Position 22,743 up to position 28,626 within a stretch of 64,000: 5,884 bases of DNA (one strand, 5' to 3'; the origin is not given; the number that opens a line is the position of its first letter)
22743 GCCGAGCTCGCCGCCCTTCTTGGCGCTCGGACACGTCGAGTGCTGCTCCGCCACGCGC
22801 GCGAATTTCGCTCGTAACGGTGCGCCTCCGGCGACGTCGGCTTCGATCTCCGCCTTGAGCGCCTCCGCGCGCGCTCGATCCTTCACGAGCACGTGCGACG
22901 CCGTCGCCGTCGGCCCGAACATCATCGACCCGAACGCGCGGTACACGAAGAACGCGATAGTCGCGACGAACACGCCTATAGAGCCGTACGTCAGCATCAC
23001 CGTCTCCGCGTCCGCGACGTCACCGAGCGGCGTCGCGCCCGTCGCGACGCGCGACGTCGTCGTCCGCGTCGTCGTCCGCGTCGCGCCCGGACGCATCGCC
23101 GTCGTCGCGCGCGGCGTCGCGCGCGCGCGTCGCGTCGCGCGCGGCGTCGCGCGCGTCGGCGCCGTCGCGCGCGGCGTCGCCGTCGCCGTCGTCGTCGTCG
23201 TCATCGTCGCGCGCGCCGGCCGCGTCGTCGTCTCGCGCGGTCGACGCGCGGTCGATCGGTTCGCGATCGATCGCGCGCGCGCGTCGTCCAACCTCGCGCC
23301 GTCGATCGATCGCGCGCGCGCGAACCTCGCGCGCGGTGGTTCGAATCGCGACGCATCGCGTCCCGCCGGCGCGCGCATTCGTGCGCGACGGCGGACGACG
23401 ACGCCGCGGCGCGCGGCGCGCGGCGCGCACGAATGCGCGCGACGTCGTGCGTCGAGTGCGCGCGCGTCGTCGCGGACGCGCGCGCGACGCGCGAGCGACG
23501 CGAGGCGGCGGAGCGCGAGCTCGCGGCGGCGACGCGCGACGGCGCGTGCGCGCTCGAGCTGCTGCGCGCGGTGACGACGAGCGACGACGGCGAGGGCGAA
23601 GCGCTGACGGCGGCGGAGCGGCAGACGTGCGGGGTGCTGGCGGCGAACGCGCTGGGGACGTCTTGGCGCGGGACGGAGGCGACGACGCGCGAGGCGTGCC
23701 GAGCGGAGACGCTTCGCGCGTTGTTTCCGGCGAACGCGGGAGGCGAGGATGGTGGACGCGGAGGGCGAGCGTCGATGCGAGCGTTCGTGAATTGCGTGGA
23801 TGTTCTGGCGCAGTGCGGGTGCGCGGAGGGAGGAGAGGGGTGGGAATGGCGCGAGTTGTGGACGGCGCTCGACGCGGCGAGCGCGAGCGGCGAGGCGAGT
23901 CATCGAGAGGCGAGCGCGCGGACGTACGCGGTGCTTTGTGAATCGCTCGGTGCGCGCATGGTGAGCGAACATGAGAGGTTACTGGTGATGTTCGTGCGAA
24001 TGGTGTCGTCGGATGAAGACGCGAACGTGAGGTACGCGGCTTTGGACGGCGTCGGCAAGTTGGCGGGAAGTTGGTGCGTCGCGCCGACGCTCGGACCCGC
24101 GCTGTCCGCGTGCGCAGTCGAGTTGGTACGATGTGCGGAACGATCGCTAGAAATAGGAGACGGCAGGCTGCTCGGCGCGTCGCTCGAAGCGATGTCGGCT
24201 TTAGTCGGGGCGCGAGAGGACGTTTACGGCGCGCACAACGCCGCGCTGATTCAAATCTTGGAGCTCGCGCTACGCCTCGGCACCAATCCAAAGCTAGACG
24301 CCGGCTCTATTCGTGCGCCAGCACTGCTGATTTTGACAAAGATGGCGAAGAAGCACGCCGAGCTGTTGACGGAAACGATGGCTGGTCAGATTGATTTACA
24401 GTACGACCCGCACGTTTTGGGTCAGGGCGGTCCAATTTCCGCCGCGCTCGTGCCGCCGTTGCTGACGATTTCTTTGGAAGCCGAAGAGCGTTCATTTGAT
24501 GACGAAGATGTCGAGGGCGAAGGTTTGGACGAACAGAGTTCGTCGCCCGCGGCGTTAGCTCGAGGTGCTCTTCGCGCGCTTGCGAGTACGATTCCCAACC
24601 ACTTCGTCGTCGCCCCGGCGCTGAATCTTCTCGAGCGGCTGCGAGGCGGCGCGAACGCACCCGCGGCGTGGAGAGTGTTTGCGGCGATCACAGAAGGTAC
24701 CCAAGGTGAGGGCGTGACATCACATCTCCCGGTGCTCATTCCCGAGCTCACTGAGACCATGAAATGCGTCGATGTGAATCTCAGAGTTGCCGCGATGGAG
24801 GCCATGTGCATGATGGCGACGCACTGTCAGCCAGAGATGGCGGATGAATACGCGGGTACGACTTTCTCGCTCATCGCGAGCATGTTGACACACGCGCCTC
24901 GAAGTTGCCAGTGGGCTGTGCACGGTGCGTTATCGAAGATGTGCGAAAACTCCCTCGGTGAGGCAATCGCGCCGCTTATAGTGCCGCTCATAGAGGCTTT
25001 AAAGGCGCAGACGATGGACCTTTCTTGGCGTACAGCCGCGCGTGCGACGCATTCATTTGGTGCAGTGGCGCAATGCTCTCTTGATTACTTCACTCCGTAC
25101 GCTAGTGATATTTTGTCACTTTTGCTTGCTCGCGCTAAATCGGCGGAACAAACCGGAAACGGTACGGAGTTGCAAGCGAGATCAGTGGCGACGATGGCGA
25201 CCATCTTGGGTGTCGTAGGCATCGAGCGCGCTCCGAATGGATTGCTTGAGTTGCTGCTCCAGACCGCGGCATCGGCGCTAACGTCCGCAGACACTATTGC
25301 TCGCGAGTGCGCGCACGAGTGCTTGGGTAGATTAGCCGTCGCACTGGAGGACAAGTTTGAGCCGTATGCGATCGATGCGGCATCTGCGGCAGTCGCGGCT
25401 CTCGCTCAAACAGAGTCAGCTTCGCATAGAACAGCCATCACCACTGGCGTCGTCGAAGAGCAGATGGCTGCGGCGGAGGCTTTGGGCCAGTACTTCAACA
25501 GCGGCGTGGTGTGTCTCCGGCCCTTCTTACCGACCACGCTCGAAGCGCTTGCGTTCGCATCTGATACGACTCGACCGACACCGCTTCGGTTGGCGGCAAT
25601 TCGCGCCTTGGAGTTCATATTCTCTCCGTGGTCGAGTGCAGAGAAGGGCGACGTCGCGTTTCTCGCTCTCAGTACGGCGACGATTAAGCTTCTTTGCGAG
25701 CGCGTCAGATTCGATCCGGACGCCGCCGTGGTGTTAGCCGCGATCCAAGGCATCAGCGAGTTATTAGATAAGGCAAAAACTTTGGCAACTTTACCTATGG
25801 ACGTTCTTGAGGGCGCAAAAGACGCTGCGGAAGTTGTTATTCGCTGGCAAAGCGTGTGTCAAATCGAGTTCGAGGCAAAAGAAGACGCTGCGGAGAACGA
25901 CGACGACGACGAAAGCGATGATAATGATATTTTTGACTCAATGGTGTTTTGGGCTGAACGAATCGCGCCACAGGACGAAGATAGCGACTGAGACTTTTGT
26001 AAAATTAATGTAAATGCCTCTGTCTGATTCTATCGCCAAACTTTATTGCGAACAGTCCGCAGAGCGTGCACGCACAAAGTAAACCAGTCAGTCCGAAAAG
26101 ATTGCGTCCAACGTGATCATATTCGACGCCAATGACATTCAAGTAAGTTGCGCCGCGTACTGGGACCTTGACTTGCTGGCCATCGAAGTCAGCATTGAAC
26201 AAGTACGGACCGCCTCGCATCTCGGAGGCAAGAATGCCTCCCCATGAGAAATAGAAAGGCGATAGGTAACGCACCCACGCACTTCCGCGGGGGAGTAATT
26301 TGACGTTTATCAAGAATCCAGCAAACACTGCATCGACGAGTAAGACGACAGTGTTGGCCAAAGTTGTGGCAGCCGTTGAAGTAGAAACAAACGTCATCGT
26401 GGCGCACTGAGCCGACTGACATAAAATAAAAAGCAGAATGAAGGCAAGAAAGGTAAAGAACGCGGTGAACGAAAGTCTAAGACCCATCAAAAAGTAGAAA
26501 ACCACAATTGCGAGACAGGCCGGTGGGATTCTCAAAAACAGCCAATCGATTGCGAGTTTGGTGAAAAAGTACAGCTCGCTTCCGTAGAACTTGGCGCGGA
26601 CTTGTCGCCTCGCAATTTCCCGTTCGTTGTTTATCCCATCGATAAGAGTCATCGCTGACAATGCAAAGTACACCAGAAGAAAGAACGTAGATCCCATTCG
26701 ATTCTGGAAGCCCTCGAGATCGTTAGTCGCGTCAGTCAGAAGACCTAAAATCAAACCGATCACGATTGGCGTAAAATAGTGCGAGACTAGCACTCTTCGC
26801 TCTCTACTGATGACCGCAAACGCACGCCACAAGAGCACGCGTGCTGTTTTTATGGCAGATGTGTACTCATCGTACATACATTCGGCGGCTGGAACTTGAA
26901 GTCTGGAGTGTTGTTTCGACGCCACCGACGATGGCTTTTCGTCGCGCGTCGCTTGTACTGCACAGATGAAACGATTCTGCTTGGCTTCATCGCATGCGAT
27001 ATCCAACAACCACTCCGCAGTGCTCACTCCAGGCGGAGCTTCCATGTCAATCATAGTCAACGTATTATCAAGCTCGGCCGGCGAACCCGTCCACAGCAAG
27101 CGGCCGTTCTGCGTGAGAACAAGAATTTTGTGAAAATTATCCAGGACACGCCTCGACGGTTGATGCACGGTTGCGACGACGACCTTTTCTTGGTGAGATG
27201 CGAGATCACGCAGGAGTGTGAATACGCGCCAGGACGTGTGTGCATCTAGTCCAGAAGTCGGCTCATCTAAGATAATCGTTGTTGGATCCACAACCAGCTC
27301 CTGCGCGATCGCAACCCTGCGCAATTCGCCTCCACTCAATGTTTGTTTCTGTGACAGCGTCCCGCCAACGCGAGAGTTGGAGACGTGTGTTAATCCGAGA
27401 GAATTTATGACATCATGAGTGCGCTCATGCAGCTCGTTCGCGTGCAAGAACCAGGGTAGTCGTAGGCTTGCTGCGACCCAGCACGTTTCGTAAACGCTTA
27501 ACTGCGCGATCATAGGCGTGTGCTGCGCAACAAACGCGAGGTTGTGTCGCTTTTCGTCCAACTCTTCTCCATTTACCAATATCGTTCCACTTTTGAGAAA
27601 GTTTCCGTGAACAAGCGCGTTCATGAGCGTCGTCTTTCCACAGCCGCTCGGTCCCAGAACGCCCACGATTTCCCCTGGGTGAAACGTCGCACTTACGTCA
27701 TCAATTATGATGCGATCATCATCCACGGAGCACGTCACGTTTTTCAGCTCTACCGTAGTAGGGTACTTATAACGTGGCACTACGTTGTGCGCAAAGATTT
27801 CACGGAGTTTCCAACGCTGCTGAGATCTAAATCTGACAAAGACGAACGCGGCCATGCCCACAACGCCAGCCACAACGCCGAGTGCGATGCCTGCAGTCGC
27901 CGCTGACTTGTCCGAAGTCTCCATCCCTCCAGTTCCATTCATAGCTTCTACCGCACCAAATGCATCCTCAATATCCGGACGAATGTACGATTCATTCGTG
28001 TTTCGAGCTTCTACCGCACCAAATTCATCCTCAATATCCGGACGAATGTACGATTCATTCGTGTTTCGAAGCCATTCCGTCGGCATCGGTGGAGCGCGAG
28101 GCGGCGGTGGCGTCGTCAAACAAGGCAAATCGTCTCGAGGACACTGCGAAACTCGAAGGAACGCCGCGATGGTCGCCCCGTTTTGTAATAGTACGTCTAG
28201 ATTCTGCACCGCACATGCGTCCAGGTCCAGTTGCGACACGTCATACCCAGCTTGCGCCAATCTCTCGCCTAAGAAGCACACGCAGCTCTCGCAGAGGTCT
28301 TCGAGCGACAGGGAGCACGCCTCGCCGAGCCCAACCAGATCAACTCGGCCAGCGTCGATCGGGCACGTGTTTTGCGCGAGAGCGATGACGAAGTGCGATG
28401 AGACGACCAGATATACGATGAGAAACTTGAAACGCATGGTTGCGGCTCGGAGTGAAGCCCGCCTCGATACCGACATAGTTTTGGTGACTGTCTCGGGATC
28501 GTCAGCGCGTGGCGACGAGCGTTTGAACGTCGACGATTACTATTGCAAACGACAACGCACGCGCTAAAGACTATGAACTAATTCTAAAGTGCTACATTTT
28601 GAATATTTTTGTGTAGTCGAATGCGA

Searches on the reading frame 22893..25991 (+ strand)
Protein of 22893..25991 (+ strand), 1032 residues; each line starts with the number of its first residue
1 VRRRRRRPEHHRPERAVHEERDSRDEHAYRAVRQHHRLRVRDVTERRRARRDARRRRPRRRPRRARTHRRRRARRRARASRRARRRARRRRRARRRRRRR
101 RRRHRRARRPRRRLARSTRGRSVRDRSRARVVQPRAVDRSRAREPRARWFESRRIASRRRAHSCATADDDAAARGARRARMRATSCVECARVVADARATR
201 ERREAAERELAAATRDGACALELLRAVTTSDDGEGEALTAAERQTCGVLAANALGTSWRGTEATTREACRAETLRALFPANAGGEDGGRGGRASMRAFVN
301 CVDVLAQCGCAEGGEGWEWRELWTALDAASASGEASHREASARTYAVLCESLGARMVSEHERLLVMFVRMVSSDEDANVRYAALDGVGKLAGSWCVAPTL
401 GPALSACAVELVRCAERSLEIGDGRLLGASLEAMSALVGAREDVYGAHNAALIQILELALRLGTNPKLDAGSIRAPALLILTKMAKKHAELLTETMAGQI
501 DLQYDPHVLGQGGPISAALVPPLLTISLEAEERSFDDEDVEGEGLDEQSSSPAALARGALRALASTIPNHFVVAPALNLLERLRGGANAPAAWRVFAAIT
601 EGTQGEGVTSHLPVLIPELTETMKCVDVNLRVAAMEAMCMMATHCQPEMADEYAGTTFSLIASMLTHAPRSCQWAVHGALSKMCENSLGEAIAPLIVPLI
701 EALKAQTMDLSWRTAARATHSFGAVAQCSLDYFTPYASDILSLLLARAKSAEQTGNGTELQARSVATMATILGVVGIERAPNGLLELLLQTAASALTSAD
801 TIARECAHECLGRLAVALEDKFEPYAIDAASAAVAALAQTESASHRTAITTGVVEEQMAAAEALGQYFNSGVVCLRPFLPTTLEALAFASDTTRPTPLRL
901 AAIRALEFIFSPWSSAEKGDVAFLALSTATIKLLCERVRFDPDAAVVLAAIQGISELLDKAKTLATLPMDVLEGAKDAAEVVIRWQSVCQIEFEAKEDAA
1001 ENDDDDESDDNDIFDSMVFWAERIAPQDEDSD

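Call 8: search_protein_families(library=pfam, proteins=[window:22893-25991:+], max_evalue=0.001)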
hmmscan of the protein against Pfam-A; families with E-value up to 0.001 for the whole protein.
window:22893-25991:+ (1032 aa): 3 families
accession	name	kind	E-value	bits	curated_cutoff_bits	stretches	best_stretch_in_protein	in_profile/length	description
PF24714.1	TOR1L1_N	-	2.1e-09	37.6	43.3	0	690-821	126-245/281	TORTIFOLIA1 N-terminal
PF25780.1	TPR_IPO5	-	8.9e-08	33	27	1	304-424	23-143/172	IPO5-like, TPR repeats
PF25574.1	TPR_IMB1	-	0.00011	21.5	29.1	0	750-856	112-217/388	Importin subunit beta-1-like, TPR repeats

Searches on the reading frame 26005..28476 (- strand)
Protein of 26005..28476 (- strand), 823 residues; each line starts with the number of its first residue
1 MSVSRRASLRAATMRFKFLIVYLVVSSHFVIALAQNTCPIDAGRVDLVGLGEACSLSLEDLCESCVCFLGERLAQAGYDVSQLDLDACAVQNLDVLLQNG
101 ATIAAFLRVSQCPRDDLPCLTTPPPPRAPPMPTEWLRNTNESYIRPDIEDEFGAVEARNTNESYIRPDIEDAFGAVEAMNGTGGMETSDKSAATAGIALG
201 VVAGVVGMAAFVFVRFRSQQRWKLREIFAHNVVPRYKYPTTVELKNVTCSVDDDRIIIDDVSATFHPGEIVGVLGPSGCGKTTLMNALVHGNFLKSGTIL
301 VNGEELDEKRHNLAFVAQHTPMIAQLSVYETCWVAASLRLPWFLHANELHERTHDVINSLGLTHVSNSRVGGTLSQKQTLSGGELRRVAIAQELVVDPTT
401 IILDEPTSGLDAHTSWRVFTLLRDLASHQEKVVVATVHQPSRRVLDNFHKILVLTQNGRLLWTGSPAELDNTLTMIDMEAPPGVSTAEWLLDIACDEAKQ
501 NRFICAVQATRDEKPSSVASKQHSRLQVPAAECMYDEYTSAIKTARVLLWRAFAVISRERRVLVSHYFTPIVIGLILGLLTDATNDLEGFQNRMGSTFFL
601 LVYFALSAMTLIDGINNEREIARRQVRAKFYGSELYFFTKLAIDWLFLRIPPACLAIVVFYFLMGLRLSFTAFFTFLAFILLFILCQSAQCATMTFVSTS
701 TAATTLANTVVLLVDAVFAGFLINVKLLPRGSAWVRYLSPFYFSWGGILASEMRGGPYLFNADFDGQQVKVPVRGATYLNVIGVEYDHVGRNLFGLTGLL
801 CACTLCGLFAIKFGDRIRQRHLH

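Call 8: search_protein_families(library=pfam, proteins=[window:26005-28476:-], max_evalue=0.001)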
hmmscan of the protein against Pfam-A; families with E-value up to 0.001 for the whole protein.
window:26005-28476:- (823 aa): 6 families
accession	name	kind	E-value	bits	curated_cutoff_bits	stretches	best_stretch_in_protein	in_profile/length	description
PF00005.33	ABC_tran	-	2.1e-28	100.1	25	1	259-408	2-137/137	ABC transporter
PF01061.29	ABC2_membrane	-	1.3e-21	77.6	26.9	1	546-752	4-210/211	ABC-2 type transporter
PF19055.6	ABC2_membrane_7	-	9.3e-06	25.2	22.7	0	542-696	159-307/410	ABC-2 type transporter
PF12698.13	ABC2_membrane_3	-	0.00041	20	31.6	1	583-743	153-310/347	ABC-2 family transporter protein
PF02463.25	SMC_N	-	0.00094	19.1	40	0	265-451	22-211/220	RecF/RecN/SMC N terminal domain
PF13304.12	AAA_21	-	0.00095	19.7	27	0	271-290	2-21/304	AAA domain, putative AbiEii toxin, Type IV TA system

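Call 23: find_encoding_contigs(protein=window:26005-28437:-, flank=10000, max_places=10)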
Protein window:26005-28437:- (810 aa): 24 contigs read that carry it; 10 places shown.
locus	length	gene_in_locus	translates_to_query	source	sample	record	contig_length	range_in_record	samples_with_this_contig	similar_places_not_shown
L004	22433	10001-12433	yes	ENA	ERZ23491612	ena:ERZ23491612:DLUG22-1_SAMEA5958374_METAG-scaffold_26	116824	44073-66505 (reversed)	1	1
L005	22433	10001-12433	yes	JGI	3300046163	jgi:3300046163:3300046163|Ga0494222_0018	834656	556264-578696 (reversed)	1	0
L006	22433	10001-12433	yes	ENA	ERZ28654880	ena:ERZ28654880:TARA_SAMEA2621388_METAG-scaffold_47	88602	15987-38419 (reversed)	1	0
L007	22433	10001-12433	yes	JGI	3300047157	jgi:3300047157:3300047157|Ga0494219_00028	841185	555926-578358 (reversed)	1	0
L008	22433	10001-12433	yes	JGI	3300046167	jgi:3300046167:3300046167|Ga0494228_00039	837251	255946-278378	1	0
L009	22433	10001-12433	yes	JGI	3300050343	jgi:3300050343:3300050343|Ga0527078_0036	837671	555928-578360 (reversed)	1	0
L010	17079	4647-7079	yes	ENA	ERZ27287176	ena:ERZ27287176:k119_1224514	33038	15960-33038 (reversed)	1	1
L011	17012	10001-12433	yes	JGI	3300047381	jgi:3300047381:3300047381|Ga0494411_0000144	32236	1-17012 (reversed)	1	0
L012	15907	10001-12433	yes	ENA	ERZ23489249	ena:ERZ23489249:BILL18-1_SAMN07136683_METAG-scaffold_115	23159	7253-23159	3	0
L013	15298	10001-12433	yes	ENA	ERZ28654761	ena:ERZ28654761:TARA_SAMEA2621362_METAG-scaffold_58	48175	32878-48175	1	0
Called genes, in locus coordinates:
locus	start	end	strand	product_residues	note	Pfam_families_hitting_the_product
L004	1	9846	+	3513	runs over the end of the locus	PF17960:TIG_plexin (faint), PF01833:TIG (weak), PF20144:TIG_SUH (faint), PF01833:TIG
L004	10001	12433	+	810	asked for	PF00005:ABC_tran, PF19055:ABC2_membrane_7 (faint), PF01061:ABC2_membrane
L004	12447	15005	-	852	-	PF25780:TPR_IPO5 (weak), PF24714:TOR1L1_N (faint)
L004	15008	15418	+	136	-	-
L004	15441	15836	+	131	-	PF13616:Rotamase_3, PF13145:Rotamase_2 (weak), PF00639:Rotamase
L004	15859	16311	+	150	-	-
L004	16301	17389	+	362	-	PF00494:SQS_PSY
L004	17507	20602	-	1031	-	PF27744:MS1_N, PF25874:WHD_plant_repro, PF25565:Ubiquitin_At1g33420, PF00628:PHD, PF13831:PHD_2 (weak)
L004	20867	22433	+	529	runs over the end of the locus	PF07690:MFS_1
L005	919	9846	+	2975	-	PF17960:TIG_plexin (faint), PF20144:TIG_SUH (faint), PF01833:TIG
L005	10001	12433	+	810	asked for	PF00005:ABC_tran, PF19055:ABC2_membrane_7 (faint), PF01061:ABC2_membrane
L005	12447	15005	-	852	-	PF25780:TPR_IPO5 (weak), PF24714:TOR1L1_N (faint)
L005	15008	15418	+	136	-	-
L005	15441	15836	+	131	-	PF13616:Rotamase_3, PF13145:Rotamase_2 (weak), PF00639:Rotamase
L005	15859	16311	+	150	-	-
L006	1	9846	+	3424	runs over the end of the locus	PF17960:TIG_plexin (faint), PF01833:TIG (weak), PF20144:TIG_SUH (faint), PF01833:TIG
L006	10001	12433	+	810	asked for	PF00005:ABC_tran, PF19055:ABC2_membrane_7 (faint), PF01061:ABC2_membrane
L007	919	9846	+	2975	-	PF17960:TIG_plexin (faint), PF20144:TIG_SUH (faint), PF01833:TIG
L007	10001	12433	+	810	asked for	PF00005:ABC_tran, PF19055:ABC2_membrane_7 (faint), PF01061:ABC2_membrane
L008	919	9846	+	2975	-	PF17960:TIG_plexin (faint), PF20144:TIG_SUH (faint), PF01833:TIG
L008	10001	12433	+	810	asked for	PF00005:ABC_tran, PF19055:ABC2_membrane_7 (faint), PF01061:ABC2_membrane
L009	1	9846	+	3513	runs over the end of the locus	PF17960:TIG_plexin (faint), PF01833:TIG (weak), PF20144:TIG_SUH (faint), PF01833:TIG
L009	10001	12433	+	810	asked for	PF00005:ABC_tran, PF19055:ABC2_membrane_7 (faint), PF01061:ABC2_membrane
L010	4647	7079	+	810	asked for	PF00005:ABC_tran, PF19055:ABC2_membrane_7 (faint), PF01061:ABC2_membrane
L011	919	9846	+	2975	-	PF17960:TIG_plexin (faint), PF20144:TIG_SUH (faint), PF01833:TIG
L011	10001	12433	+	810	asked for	PF00005:ABC_tran, PF19055:ABC2_membrane_7 (faint), PF01061:ABC2_membrane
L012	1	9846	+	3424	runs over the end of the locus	PF17960:TIG_plexin (faint), PF01833:TIG (weak), PF20144:TIG_SUH (faint), PF01833:TIG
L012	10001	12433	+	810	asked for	PF00005:ABC_tran, PF19055:ABC2_membrane_7 (faint), PF01061:ABC2_membrane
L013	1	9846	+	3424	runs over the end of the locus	PF17960:TIG_plexin (faint), PF01833:TIG (weak), PF20144:TIG_SUH (faint), PF01833:TIG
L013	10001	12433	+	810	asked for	PF00005:ABC_tran, PF19055:ABC2_membrane_7 (faint), PF01061:ABC2_membrane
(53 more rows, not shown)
